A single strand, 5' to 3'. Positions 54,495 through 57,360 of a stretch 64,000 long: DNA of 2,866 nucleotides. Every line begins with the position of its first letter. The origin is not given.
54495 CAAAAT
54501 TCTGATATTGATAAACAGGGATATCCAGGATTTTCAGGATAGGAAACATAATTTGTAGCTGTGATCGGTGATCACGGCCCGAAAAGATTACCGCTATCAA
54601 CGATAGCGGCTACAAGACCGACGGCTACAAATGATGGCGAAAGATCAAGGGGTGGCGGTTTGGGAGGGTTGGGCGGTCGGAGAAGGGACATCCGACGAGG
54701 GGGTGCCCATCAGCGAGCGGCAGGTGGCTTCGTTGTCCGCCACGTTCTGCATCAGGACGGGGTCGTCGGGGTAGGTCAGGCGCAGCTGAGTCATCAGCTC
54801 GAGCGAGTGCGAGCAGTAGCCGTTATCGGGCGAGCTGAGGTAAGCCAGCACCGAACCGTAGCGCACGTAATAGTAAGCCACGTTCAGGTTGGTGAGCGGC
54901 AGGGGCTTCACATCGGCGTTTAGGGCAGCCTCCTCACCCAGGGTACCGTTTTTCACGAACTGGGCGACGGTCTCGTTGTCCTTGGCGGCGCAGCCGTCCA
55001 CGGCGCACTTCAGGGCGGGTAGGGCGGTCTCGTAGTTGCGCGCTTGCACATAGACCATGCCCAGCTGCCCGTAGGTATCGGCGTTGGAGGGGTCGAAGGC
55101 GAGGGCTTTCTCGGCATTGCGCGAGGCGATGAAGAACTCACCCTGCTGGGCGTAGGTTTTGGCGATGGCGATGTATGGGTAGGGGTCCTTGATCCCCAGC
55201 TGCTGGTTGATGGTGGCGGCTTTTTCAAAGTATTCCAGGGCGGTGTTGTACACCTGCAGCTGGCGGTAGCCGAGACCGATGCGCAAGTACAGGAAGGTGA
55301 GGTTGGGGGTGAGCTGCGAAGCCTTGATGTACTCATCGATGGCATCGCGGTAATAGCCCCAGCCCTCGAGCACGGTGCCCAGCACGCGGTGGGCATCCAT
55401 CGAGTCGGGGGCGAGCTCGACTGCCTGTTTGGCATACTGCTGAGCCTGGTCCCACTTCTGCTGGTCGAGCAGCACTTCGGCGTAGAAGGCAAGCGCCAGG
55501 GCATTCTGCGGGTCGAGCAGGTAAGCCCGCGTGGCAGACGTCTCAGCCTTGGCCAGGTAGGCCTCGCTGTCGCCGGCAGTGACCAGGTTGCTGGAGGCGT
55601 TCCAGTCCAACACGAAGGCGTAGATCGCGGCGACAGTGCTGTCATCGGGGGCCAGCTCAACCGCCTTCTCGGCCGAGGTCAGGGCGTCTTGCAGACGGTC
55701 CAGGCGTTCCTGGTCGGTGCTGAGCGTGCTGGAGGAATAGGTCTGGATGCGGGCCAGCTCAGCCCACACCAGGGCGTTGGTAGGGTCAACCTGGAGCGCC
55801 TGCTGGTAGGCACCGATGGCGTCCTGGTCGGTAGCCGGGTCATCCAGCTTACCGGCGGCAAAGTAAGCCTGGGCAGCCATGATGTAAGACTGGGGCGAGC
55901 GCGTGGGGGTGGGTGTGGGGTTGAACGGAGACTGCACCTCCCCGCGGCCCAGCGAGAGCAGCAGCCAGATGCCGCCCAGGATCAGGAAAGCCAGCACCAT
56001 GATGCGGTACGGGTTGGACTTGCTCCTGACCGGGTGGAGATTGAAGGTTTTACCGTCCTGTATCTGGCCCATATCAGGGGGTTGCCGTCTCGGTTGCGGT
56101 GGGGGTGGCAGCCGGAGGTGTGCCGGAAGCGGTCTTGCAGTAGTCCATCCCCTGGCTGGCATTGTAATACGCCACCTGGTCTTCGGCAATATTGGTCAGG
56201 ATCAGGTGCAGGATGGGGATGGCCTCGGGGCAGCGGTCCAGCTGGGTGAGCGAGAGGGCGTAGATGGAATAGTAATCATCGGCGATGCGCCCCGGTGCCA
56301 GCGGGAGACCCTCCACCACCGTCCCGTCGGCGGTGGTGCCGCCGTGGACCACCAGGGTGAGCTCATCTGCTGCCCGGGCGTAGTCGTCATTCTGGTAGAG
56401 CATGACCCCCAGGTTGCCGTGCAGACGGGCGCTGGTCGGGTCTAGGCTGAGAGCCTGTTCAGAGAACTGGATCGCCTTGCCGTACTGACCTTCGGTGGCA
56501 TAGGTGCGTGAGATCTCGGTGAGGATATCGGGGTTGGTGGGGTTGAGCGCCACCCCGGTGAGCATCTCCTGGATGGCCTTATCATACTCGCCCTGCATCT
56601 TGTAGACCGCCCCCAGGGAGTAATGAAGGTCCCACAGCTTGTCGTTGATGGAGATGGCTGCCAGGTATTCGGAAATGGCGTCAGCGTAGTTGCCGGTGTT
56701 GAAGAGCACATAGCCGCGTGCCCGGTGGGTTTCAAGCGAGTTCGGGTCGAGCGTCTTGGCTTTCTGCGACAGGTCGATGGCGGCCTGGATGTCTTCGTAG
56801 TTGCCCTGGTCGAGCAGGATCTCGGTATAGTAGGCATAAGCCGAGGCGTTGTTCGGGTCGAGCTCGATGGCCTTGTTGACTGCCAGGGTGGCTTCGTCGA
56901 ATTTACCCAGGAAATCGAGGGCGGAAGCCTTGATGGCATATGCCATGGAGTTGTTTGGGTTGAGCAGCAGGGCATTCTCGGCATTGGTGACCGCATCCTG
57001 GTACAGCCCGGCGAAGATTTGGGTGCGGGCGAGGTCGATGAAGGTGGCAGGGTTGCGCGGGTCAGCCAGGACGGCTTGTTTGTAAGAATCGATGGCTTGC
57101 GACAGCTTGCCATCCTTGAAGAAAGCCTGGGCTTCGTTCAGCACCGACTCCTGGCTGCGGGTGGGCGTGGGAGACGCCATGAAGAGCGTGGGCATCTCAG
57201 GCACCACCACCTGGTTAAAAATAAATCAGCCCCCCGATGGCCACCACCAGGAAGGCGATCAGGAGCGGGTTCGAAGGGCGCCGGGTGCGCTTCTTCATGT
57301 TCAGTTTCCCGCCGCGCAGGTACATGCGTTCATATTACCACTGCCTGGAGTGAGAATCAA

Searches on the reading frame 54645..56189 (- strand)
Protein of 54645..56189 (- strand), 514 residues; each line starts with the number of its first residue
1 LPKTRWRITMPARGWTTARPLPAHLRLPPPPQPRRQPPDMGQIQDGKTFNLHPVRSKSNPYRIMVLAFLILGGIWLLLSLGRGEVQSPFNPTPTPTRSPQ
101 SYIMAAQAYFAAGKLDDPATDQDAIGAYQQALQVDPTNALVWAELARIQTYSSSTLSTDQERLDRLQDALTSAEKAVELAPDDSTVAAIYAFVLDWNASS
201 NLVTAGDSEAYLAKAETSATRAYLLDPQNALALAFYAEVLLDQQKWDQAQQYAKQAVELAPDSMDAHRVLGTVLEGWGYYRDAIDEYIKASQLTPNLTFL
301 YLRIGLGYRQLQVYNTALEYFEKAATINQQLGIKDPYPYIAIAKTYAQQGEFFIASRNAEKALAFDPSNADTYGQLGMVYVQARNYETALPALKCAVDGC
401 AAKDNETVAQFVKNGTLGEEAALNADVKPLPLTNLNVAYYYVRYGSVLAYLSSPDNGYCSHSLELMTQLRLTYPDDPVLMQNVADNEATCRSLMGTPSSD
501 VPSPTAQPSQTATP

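Call 83: search_protein_families(library=pfam, proteins=[window:54645-56189:-], max_evalue=0.00001)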
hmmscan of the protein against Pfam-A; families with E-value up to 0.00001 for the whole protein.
window:54645-56189:- (514 aa): 14 families
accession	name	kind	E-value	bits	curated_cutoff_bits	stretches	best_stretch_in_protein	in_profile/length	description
PF07719.23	TPR_2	-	8.2e-22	75.9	27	0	230-262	1-33/34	Tetratricopeptide repeat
PF13431.12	TPR_17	-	4.7e-18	64.3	24.4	0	360-390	3-33/34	Tetratricopeptide repeat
PF00515.34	TPR_1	-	8.6e-17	60.6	27.8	0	301-329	4-32/34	Tetratricopeptide repeat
PF13424.12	TPR_12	-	1.3e-14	54.6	30.1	0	301-366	6-75/77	Tetratricopeptide repeat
PF14559.12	TPR_19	-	2e-14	54.1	25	0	213-267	8-62/68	Tetratricopeptide repeat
PF13414.12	TPR_11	-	4.5e-14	52.3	26.8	0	108-146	3-35/42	TPR repeat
PF13428.12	TPR_14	-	3.7e-13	49.2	23.5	0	232-271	3-42/44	Tetratricopeptide repeat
PF13181.12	TPR_8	-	4e-13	48.8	25.7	0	301-330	4-33/34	Tetratricopeptide repeat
PF23914.1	TPR_CcmH_CycH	-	3.8e-11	43.5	42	0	213-295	67-152/158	Cytochrome c-type biogenesis protein H TPR domain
PF12895.13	ANAPC3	-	4.3e-08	33.8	27.2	0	214-288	7-80/82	Anaphase-promoting complex, cyclosome, subunit 3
PF13432.12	TPR_16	-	5.9e-08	33.5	32.7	0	237-290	4-56/65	Tetratricopeptide repeat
PF13371.12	TPR_9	-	7.5e-08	32.7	35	0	346-400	5-59/73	Tetratricopeptide repeat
PF25063.1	ARM_TT21_C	-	1.1e-06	29.1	35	0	235-294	100-159/209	Tetratricopeptide repeat protein 21 C-terminal ARM domain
PF13429.12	TPR_15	-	7.5e-06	26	26.2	0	308-387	120-197/280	Tetratricopeptide repeat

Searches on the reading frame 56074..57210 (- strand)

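Call 83: search_protein_families(library=pfam, proteins=[window:56074-57210:-], max_evalue=0.00001)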
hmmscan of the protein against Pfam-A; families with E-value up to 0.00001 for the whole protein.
window:56074-57210:- (378 aa): 18 families
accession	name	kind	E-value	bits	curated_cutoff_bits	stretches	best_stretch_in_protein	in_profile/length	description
PF13431.12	TPR_17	-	5.9e-36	120.2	24.4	1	112-142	3-33/34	Tetratricopeptide repeat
PF07719.23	TPR_2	-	5.2e-35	117.1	27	0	194-226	2-34/34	Tetratricopeptide repeat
PF13414.12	TPR_11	-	6.6e-32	109.4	26.8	1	166-207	1-42/42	TPR repeat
PF00515.34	TPR_1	-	1.6e-28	97.7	27.8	0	90-121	3-34/34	Tetratricopeptide repeat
PF13181.12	TPR_8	-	5.8e-27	92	25.7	0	228-259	2-33/34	Tetratricopeptide repeat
PF14559.12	TPR_19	-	1.1e-25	90.2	25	2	31-95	2-66/68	Tetratricopeptide repeat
PF13428.12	TPR_14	-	1.3e-23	81.5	23.5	0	194-231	2-39/44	Tetratricopeptide repeat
PF13432.12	TPR_16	-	2.4e-23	82.6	32.7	0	59-122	2-65/65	Tetratricopeptide repeat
PF23914.1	TPR_CcmH_CycH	-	6.2e-17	62.3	42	1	92-183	54-145/158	Cytochrome c-type biogenesis protein H TPR domain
PF12895.13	ANAPC3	-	7.4e-15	55.4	27.2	0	103-181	4-78/82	Anaphase-promoting complex, cyclosome, subunit 3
PF13371.12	TPR_9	-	1.8e-14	53.9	35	0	235-285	3-53/73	Tetratricopeptide repeat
PF13424.12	TPR_12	-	3.7e-12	46.7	30.1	0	196-257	6-75/77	Tetratricopeptide repeat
PF24575.1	TPR_Slam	-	1.3e-10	42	35.2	0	132-212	22-100/104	Surface lipoprotein assembly modifier, N-terminal TPR repeats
PF13176.12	TPR_7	-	2.4e-09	37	27.9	0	232-259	4-33/36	Tetratricopeptide repeat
PF13429.12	TPR_15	-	6.6e-07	29.5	26.2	0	86-198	144-255/280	Tetratricopeptide repeat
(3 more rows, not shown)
